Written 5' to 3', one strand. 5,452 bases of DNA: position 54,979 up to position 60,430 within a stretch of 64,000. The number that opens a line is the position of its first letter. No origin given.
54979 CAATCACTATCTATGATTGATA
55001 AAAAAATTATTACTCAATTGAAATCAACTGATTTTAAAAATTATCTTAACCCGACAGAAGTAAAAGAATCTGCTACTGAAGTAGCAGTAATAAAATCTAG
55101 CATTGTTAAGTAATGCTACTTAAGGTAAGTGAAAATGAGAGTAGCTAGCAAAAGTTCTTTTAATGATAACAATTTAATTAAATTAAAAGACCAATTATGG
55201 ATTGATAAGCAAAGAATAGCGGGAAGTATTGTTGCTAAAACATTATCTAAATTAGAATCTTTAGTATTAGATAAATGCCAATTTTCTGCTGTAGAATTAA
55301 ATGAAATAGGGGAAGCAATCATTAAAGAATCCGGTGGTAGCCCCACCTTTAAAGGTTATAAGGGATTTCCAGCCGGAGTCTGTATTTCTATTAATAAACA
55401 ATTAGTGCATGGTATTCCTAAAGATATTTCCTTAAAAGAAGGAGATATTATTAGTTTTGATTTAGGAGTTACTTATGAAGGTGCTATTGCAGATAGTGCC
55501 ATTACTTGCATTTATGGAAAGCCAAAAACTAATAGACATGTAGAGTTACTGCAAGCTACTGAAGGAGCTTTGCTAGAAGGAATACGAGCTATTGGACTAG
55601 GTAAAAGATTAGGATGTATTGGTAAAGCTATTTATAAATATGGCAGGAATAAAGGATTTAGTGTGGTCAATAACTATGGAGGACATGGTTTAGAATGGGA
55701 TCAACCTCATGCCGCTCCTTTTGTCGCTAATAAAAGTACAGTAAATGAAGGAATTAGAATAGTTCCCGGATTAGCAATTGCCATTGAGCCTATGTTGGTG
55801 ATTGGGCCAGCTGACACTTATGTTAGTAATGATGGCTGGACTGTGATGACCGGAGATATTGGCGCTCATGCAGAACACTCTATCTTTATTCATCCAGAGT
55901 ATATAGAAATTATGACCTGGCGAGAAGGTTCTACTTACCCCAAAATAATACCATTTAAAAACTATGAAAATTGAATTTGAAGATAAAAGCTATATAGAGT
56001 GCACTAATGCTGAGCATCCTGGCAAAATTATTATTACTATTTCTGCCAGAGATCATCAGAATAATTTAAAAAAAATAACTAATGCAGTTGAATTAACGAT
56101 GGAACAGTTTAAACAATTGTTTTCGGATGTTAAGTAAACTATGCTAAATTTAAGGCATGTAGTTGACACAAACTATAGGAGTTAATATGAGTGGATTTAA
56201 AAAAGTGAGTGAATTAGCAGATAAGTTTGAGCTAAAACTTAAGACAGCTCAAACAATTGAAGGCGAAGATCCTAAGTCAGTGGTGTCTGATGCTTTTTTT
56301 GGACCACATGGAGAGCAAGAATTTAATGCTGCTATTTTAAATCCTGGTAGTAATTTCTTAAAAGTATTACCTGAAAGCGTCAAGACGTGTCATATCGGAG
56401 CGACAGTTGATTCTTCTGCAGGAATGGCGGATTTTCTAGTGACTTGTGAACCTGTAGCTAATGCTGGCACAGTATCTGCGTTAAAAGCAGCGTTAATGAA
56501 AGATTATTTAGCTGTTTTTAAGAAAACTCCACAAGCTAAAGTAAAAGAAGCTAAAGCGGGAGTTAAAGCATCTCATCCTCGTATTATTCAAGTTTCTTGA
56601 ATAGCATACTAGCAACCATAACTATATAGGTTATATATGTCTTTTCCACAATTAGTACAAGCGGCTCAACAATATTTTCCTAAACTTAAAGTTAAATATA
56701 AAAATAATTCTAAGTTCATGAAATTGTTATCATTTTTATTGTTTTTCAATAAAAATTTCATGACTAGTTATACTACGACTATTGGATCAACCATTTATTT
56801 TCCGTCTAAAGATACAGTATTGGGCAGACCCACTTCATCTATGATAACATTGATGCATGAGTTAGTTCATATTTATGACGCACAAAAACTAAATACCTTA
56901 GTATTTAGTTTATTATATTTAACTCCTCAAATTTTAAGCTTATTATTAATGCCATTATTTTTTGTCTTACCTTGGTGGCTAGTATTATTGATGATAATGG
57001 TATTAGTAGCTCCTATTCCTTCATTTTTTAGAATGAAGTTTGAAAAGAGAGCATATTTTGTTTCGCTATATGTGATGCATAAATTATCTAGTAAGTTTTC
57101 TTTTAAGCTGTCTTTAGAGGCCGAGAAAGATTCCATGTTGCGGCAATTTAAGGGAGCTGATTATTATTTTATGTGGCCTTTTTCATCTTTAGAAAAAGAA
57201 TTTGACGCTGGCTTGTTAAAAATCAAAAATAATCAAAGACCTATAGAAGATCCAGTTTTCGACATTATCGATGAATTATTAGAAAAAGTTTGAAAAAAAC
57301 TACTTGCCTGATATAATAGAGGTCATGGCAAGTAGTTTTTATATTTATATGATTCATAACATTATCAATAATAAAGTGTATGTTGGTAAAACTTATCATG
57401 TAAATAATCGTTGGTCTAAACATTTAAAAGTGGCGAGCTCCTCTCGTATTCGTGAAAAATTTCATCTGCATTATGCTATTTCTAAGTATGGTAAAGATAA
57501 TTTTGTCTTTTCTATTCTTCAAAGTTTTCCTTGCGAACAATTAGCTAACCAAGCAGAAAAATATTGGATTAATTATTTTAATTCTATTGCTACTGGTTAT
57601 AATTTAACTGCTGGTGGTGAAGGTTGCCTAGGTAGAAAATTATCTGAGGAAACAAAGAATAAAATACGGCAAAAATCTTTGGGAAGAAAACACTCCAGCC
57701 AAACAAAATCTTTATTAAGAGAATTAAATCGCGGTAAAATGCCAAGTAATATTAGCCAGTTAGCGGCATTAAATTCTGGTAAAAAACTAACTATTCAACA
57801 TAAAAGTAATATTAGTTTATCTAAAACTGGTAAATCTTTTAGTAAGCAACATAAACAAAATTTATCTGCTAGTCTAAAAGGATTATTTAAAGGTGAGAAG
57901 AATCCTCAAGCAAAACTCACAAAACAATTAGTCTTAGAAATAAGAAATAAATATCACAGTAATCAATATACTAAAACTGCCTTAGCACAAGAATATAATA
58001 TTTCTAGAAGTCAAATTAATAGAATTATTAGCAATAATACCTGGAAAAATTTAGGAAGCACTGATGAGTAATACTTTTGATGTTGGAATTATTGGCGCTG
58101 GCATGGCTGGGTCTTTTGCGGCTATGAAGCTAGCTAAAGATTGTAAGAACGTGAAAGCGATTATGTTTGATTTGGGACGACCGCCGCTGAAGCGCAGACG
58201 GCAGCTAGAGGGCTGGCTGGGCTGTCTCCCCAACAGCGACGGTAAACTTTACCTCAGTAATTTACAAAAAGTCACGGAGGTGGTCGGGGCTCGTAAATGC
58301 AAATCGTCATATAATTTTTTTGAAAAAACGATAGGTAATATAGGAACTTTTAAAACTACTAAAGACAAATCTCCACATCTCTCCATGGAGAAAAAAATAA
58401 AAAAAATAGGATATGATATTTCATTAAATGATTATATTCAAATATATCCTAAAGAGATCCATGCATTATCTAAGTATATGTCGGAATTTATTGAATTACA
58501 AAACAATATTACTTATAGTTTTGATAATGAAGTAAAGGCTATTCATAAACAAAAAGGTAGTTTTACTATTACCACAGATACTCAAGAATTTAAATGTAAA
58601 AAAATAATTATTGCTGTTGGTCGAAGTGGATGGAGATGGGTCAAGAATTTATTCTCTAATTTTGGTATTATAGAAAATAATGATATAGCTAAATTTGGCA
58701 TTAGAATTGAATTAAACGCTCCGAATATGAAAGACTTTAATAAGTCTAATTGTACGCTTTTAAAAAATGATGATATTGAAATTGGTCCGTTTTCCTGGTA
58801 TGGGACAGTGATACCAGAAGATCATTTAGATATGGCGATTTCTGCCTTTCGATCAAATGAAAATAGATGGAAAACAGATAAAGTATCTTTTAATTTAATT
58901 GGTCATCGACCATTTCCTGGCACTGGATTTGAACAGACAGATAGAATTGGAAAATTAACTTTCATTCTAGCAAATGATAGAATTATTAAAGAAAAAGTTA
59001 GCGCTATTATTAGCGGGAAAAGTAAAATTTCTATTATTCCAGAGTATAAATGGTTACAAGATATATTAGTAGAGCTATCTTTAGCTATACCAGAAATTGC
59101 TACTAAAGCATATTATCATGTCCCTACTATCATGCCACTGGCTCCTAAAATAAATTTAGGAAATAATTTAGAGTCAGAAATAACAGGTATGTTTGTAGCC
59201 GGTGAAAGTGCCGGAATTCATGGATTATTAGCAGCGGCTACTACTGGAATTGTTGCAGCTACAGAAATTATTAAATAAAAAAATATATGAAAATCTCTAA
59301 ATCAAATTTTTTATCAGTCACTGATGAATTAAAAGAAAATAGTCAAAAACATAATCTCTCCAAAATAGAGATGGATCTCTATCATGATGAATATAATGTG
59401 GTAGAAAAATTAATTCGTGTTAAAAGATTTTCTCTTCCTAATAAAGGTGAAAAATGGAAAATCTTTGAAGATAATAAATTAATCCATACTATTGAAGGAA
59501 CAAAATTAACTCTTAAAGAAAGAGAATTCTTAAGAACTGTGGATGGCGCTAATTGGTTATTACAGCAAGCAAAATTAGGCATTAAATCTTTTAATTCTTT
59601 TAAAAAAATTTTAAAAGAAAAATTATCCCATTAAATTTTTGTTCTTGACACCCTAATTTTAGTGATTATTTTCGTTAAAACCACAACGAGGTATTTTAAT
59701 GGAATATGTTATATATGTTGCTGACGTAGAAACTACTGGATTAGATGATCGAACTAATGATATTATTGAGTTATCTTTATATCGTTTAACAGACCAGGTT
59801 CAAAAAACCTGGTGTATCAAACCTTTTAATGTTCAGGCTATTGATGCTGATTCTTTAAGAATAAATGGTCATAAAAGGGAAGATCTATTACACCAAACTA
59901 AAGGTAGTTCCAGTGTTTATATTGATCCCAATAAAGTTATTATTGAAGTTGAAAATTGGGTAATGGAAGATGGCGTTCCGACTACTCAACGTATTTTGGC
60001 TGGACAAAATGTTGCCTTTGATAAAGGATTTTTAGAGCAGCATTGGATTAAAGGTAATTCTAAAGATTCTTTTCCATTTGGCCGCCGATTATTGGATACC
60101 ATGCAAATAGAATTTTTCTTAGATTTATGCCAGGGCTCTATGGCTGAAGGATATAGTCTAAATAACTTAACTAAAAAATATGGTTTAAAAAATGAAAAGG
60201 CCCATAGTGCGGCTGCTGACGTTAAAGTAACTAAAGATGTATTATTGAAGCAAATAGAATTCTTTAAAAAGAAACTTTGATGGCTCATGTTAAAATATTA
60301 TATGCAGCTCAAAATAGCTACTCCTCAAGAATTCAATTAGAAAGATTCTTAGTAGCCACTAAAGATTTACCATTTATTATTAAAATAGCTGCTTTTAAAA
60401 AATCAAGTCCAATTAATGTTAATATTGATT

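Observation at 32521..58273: Every free-standing endonuclease gene is paired with a polarised A>G / T>C recoding patch in its neighbour's conserved motif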

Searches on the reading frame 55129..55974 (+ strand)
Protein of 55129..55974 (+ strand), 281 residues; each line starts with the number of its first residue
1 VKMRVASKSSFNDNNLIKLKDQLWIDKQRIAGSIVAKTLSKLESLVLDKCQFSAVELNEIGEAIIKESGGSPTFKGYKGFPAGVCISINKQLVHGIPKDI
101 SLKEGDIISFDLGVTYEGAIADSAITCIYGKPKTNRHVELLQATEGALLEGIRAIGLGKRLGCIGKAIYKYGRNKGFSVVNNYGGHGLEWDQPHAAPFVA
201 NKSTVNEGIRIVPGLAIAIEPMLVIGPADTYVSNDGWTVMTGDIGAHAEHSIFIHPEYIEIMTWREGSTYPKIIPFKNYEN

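Call 11: search_protein_families(library=pfam, proteins=[window:55129-55974:+], max_evalue=0.01)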
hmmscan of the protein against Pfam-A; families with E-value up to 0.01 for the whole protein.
window:55129-55974:+ (281 aa): 2 families
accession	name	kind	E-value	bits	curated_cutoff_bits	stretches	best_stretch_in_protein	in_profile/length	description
PF00557.29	Peptidase_M24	-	2.7e-28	99.6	23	1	28-255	3-207/208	Metallopeptidase family M24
PF09629.16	YorP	-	0.0089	16.7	25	0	77-129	4-55/71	YorP protein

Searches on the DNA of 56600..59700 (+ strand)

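Call 7: search_dna_similar(query=window:56600-59700:+, collection=phages, mode=near, max_rows=20)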
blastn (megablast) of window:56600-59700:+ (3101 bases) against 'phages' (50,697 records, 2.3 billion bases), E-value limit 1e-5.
No match.

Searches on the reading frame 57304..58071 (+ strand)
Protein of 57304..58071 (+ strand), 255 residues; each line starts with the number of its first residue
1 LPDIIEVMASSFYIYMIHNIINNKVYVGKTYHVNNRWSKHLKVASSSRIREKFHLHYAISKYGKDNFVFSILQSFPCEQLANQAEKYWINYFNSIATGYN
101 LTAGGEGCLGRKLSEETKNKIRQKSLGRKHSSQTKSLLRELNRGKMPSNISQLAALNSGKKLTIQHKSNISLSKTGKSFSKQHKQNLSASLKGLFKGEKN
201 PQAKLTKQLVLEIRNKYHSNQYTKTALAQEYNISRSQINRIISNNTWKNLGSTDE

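Call 11: search_protein_families(library=pfam, proteins=[window:57304-58071:+], max_evalue=0.01)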
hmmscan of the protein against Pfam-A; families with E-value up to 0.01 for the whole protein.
window:57304-58071:+ (255 aa): 5 families
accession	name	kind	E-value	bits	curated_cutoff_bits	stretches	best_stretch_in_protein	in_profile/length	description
PF01541.30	GIY-YIG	-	3.6e-15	56.5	22.6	1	12-100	2-78/78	GIY-YIG catalytic domain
PF07460.16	NUMOD3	-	4.5e-06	26.9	20.4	0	127-149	1-23/37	NUMOD3 motif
PF04218.19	CENP-B_N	-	0.0028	17.7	21.2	1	211-244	13-45/53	CENP-B N-terminal DNA-binding domain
PF12824.13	MRP-L20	-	0.0031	18.1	30.4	1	188-245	67-128/164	Mitochondrial ribosomal protein subunit L20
PF19835.5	SegE_GIY-YIG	-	0.0059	17.3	25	1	13-87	19-99/123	Putative endonuclease segE, GIY-YIG domain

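Call 52: search_protein_families(library=phrogs, proteins=[window:57304-58071:+], max_evalue=0.001)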
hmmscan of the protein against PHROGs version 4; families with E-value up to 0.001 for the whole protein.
window:57304-58071:+ (255 aa): 9 families
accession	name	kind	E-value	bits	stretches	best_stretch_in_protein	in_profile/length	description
phrog_314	-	DNA, RNA and nucleotide metabolism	5.6e-36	125.6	1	10-249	177-387/574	homing endonuclease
phrog_7168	-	DNA, RNA and nucleotide metabolism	8.7e-32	111.7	1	13-250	3-217/284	homing endonuclease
phrog_5123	-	DNA, RNA and nucleotide metabolism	1.6e-17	64.8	1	13-107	3-94/152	homing endonuclease with GIY-YIG motif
phrog_19446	-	DNA, RNA and nucleotide metabolism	2.9e-09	37.8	1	13-246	3-225/254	homing endonuclease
phrog_6156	-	DNA, RNA and nucleotide metabolism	6.7e-06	26.6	1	180-251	161-231/261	endonuclease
phrog_447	-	other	0.00015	22.6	1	13-94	28-115/148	NAD synthetase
phrog_32884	-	unknown function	0.00017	23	0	165-199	20-54/71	-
phrog_59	-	DNA, RNA and nucleotide metabolism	0.00023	21.6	1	188-251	245-276/423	HNH endonuclease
phrog_517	-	DNA, RNA and nucleotide metabolism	0.00033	22.5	1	123-243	3-123/128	HTH DNA binding protein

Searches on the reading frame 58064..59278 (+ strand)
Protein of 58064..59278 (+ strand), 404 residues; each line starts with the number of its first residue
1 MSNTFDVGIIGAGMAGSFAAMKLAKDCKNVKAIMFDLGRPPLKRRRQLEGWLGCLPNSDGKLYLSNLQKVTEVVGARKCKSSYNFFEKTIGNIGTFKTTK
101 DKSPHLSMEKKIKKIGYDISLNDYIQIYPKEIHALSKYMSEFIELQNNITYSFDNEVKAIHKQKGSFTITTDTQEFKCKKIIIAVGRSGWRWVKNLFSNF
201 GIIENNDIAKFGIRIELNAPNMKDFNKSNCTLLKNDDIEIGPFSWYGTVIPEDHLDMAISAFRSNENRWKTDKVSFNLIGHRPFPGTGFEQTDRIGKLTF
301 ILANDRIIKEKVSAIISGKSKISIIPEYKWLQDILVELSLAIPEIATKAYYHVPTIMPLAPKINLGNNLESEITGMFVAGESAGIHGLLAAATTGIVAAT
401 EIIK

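Call 11: search_protein_families(library=pfam, proteins=[window:58064-59278:+], max_evalue=0.01)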
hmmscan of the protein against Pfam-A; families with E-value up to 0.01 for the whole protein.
window:58064-59278:+ (404 aa): 4 families
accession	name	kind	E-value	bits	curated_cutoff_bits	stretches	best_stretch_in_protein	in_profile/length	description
PF01134.28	GIDA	-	1.1e-11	44.9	22.1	1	364-401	344-382/391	Glucose inhibited division protein A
PF07992.20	Pyr_redox_2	-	2.4e-08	34.2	26.1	1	5-187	1-109/291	Pyridine nucleotide-disulphide oxidoreductase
PF03486.20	HI0933_like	-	3.3e-07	30.4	50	1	112-189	86-166/244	HI0933-like protein Rossmann domain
PF13738.12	Pyr_redox_3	-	2.7e-06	27.3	30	1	136-187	84-134/305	Pyridine nucleotide-disulphide oxidoreductase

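Call 16: find_related_loci(query=window:58064-59278:+, collection=viral_contigs, flank=6000)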
Query window:58064-59278:+ (404 aa) in viral_contigs; peptide patterns used: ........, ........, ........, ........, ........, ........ (x = any residue, [..] = any of these).
28 stretches matched a pattern; 1 encode a relative of the query (tblastn E <= 1e-3); 1 distinct loci.
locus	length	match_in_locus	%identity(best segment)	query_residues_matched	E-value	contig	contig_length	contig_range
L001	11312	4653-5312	25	6-227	2e-10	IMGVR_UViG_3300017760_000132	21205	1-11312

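Call 17: find_homologous_proteins(query=window:58064-59278:+)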
Query window:58064-59278:+ (404 aa): 1035 proteins with E <= 0.001 among 5223 candidates; the best 120 are listed.
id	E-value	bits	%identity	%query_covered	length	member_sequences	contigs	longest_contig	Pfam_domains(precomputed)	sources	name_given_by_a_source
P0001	1.7e-227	773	81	100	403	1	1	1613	PF07992.21,PF13738.13,PF03486.21,PF01134.29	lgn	-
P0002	2.6e-224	763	80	96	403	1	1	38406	PF07992.21,PF13738.13,PF03486.21,PF01134.29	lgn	-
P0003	6.0e-224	761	80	100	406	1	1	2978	PF07992.21,PF13738.13,PF03486.21,PF01134.29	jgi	-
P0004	4.8e-221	752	80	100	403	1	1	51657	PF07992.21,PF13738.13,PF03486.21,PF01134.29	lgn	-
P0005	1.6e-219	747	100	82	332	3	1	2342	PF13738.13,PF01134.29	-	-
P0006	8.1e-217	738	78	96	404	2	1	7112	PF07992.21,PF13738.13,PF03486.21,PF01134.29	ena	-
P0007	1.6e-214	730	77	100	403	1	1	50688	PF07992.21,PF13738.13,PF03486.21,PF01134.29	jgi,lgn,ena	-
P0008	1.7e-214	730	77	100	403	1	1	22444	PF07992.21,PF13738.13,PF03486.21,PF01134.29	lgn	-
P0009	4.6e-214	729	76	100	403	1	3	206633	PF07992.21,PF13738.13,PF03486.21,PF01134.29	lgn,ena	-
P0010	5.3e-212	722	75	100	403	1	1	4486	PF07992.21,PF13738.13,PF03486.21,PF01134.29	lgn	-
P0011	3.1e-210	716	74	100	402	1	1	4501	PF07992.21,PF13738.13,PF03486.21,PF01134.29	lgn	-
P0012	4.5e-210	716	75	100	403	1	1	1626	PF07992.21,PF13738.13,PF03486.21,PF01134.29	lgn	-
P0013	9.0e-210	715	74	100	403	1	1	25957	PF07992.21,PF13738.13,PF03486.21,PF01134.29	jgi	jgi:uncharacterized FAD-dependent dehydrogenase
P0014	6.5e-209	712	75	100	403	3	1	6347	PF07992.21,PF13738.13,PF03486.21,PF01134.29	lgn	-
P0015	1.1e-208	711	74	100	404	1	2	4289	PF07992.21,PF13738.13,PF03486.21,PF01134.29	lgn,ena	-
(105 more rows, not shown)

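Call 18: find_encoding_contigs(protein=P0004, flank=4000, max_places=2)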
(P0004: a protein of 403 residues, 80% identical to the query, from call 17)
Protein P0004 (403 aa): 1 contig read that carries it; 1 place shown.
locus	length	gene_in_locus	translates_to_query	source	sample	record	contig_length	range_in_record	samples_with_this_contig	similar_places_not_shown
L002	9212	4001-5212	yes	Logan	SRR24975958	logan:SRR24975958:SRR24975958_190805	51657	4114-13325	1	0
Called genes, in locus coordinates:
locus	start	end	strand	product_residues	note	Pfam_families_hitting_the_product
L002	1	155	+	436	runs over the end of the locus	PF13638:PIN_4, PF02562:PhoH, PF13604:AAA_30 (weak), PF13245:AAA_19 (faint)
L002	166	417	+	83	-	-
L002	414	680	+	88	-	-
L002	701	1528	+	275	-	PF00557:Peptidase_M24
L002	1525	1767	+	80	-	-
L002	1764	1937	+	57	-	-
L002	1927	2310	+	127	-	-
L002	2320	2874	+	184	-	PF13521:AAA_28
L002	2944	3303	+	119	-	-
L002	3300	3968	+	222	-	-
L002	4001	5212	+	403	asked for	PF01134:GIDA (faint), PF03486:HI0933_like (faint), PF07992:Pyr_redox_2 (weak), PF13738:Pyr_redox_3 (faint)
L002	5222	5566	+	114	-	-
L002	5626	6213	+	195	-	PF00929:RNase_T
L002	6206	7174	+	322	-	-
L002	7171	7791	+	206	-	-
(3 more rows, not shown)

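Call 19: find_encoding_contigs(protein=P0002, flank=4000, max_places=2)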
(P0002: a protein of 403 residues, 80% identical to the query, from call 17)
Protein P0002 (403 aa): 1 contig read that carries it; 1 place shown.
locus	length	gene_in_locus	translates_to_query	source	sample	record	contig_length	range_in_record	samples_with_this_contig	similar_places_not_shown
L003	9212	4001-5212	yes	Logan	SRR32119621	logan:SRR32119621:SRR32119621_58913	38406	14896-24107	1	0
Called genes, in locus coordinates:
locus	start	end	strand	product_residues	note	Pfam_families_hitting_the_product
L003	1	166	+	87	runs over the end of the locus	-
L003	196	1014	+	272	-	PF00557:Peptidase_M24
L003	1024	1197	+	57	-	-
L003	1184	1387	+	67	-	-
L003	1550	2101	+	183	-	PF13521:AAA_28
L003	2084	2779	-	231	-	PF13392:HNH_3 (weak)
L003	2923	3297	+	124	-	-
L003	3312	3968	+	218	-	-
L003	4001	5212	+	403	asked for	PF01134:GIDA (faint), PF03486:HI0933_like (faint), PF07992:Pyr_redox_2 (weak), PF13738:Pyr_redox_3 (weak)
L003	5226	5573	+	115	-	-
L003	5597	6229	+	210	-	PF00929:RNase_T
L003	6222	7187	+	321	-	-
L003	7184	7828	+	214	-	-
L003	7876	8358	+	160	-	-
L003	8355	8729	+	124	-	-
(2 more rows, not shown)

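Call 20: find_encoding_contigs(protein=P0007, flank=4000, max_places=2)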
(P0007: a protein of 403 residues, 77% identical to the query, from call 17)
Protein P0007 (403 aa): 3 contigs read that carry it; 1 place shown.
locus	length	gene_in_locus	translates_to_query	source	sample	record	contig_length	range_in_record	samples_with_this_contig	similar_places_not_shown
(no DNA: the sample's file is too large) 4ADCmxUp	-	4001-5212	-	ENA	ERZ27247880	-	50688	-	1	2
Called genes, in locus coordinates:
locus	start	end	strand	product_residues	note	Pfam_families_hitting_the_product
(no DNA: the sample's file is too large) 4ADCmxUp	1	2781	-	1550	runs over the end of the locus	-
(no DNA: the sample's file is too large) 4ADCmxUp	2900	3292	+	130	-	-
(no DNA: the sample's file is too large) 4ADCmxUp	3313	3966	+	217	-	-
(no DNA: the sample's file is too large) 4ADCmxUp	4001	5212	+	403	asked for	PF01134:GIDA (faint), PF03486:HI0933_like (faint), PF07992:Pyr_redox_2 (faint), PF13738:Pyr_redox_3 (weak)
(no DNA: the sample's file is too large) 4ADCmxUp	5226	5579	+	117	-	-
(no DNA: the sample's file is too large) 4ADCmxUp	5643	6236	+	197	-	PF00929:RNase_T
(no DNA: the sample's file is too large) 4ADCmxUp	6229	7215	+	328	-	-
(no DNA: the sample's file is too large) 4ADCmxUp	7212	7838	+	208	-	-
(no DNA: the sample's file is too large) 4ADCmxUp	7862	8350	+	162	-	-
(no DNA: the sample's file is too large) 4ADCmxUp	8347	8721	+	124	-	-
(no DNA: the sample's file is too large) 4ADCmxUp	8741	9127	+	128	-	-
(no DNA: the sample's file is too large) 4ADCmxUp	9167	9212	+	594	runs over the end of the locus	-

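Call 23: find_related_loci(query=A1, collection=viral_contigs, flank=3000)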
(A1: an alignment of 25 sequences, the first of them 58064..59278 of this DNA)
Query A1 (404 aa) in viral_contigs; peptide patterns used: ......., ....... (x = any residue, [..] = any of these).
106 stretches matched a pattern; 42 encode a relative of the query (tblastn E <= 1e-3); 42 distinct loci.
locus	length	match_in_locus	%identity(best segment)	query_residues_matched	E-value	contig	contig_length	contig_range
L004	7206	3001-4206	77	3-404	0e+0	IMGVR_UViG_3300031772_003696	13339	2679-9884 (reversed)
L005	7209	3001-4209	75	1-404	0e+0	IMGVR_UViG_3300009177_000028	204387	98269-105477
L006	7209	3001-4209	72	1-404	0e+0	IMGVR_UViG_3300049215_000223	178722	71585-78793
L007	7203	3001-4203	70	3-404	0e+0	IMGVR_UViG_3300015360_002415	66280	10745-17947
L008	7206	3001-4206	71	1-404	0e+0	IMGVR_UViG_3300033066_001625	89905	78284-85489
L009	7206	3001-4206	72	1-404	0e+0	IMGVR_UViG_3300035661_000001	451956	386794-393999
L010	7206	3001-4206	72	1-404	0e+0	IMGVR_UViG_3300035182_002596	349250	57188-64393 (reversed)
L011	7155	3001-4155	72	5-389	0e+0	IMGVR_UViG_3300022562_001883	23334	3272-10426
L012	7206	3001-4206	69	3-404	0e+0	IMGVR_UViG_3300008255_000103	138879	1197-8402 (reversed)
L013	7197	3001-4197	70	5-404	0e+0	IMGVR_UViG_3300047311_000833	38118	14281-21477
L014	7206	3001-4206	69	1-404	0e+0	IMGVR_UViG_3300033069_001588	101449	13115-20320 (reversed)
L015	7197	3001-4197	68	5-404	0e+0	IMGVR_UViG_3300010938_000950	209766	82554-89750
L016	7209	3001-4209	67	3-404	0e+0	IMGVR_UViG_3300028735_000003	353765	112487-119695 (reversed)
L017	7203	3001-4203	69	3-404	0e+0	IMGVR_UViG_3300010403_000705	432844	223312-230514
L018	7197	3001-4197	67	5-404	0e+0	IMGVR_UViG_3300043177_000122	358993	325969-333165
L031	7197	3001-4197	69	5-404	0e+0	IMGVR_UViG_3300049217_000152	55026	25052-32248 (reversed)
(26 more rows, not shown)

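Call 44: find_encoding_contigs(protein=P0001, flank=3000, max_places=2)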
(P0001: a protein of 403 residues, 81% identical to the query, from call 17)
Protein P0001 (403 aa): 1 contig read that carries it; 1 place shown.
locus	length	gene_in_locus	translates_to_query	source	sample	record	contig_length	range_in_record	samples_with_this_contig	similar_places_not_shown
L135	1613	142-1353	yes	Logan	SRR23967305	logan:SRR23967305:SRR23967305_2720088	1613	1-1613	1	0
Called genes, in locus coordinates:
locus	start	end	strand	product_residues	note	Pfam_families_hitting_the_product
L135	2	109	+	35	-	?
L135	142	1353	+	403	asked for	PF01134:GIDA (faint), PF03486:HI0933_like (faint), PF07992:Pyr_redox_2 (weak), PF13738:Pyr_redox_3 (weak)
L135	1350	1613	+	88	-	?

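Call 45: find_encoding_contigs(protein=P0003, flank=3000, max_places=2)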
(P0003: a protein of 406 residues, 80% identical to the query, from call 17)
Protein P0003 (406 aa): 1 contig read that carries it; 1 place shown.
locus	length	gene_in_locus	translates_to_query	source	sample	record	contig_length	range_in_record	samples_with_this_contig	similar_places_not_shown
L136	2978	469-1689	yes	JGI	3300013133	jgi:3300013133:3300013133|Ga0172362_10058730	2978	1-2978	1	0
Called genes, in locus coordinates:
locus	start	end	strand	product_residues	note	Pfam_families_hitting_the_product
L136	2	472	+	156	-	?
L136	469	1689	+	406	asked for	PF01134:GIDA (faint), PF03486:HI0933_like (faint), PF07992:Pyr_redox_2 (faint), PF13738:Pyr_redox_3 (weak)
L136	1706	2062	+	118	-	-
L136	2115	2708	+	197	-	PF00929:RNase_T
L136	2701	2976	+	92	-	?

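Call 46: find_encoding_contigs(protein=P0006, flank=3000, max_places=2)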
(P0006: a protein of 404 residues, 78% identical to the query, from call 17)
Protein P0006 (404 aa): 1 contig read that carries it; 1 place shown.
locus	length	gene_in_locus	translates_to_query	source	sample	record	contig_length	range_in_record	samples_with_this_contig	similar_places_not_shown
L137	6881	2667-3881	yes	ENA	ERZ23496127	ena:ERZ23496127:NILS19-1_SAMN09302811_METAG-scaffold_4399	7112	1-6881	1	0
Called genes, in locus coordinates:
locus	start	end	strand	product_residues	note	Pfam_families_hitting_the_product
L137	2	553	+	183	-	?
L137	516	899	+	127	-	-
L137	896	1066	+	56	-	-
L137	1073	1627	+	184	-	PF13521:AAA_28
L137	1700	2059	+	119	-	-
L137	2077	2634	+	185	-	-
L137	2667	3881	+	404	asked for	PF01134:GIDA (faint), PF03486:HI0933_like (faint), PF07992:Pyr_redox_2 (faint), PF13738:Pyr_redox_3 (weak)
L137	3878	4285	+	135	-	-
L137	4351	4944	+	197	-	PF00929:RNase_T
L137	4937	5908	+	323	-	-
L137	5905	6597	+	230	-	-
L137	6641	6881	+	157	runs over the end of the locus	?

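Call 57: search_protein_families(library=pfam, proteins=[L031:4197-4751:+, L031:2318-2923:+], max_evalue=0.001)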
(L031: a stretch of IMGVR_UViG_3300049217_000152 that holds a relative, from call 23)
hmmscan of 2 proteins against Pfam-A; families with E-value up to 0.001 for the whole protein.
L031:4197-4751:+ (184 aa): 0 families

L031:2318-2923:+ (201 aa): 0 families

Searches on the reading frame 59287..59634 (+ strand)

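Call 11: search_protein_families(library=pfam, proteins=[window:59287-59634:+], max_evalue=0.01)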
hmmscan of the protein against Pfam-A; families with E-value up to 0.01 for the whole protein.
window:59287-59634:+ (115 aa): 3 families
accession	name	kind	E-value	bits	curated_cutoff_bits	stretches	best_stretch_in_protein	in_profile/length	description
PF16454.10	PI3K_P85_iSH2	-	0.0017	18.4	31.5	1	9-80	13-82/161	Phosphatidylinositol 3-kinase regulatory subunit P85 inter-SH2 domain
PF19323.4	KCTD4_C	-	0.0022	18.6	27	1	22-75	36-89/122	BTB/POZ domain-containing protein KCTD4 C-terminus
PF18764.7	nos_propeller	-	0.008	16.5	30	0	2-39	31-68/71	Nitrous oxide reductase propeller repeat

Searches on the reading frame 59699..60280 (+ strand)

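Call 51: search_protein_families(library=pfam, proteins=[window:59699-60280:+], max_evalue=0.001)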
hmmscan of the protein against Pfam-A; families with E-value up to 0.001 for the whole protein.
window:59699-60280:+ (193 aa): 1 family
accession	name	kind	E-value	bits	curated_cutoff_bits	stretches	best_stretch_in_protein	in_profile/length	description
PF00929.31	RNase_T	-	1.1e-11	46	24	1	7-181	2-163/164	Exonuclease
